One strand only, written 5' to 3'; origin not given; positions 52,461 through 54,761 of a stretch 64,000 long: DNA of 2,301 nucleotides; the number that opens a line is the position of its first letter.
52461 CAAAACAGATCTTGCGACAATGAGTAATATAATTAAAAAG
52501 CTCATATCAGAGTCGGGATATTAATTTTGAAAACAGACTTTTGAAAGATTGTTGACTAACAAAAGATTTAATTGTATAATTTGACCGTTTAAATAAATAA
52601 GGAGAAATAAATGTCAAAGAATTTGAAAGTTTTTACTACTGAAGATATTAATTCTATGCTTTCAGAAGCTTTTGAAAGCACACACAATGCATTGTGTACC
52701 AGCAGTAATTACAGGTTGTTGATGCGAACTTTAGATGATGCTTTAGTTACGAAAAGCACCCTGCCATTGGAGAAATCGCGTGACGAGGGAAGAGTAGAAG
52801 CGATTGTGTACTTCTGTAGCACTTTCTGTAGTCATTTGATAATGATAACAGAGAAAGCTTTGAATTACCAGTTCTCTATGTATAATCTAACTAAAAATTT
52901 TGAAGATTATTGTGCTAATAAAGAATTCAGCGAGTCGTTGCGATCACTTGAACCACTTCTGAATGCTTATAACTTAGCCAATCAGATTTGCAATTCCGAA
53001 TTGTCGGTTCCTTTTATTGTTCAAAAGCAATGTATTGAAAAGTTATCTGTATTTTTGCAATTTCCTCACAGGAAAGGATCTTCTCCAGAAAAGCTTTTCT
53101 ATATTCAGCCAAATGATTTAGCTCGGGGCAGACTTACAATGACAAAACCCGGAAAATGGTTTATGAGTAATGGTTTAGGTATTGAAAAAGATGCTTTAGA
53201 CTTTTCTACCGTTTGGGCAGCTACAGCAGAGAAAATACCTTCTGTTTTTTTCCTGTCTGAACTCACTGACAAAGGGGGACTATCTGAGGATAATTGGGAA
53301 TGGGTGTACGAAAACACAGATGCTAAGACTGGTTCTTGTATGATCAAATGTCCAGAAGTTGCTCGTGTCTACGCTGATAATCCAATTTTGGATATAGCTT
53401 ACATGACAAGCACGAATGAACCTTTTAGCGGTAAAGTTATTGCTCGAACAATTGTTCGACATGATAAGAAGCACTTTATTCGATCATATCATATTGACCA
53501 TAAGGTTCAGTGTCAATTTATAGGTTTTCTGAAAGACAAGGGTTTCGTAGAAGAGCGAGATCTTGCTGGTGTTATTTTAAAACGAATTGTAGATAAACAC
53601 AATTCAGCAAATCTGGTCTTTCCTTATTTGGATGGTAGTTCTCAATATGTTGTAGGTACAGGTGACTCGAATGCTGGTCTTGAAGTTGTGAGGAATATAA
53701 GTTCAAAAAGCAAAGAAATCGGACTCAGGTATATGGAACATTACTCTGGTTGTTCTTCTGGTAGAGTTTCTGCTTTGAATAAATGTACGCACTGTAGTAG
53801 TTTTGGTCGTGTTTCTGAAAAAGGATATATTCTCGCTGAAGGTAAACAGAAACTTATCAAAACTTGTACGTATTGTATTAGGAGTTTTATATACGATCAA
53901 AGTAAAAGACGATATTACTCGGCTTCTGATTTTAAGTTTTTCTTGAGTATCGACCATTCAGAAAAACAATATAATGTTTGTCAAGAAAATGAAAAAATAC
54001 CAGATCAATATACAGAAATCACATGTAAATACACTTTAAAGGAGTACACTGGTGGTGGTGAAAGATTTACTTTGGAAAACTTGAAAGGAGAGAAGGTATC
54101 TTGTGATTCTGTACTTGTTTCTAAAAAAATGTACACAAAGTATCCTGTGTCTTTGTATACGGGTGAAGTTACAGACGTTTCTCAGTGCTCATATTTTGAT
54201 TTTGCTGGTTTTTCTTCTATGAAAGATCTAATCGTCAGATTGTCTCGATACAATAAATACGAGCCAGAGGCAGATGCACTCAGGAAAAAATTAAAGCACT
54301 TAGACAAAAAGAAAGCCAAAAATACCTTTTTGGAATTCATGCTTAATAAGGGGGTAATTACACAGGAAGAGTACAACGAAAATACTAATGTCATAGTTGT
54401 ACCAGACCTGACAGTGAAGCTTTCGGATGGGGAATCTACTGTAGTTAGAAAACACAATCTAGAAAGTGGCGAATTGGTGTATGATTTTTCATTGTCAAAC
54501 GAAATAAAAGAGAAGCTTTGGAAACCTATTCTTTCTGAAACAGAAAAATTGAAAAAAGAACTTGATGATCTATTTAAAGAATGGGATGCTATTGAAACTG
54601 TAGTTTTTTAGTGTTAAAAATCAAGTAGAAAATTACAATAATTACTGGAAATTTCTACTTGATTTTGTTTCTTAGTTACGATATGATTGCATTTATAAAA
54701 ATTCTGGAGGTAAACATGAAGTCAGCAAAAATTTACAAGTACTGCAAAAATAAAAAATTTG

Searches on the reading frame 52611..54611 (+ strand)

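Call 3: search_protein_families(library=pfam, proteins=[window:52611-54611:+], max_evalue=0.01)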
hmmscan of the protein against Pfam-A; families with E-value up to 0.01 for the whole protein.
window:52611-54611:+ (666 aa): 0 families

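Call 4: search_protein_families(library=phrogs, proteins=[window:52611-54611:+], max_evalue=0.001)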
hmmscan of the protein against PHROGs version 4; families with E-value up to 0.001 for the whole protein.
window:52611-54611:+ (666 aa): 1 family
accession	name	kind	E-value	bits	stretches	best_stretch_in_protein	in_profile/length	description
phrog_6980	-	unknown function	0.00074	18.9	1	275-352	430-502/655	-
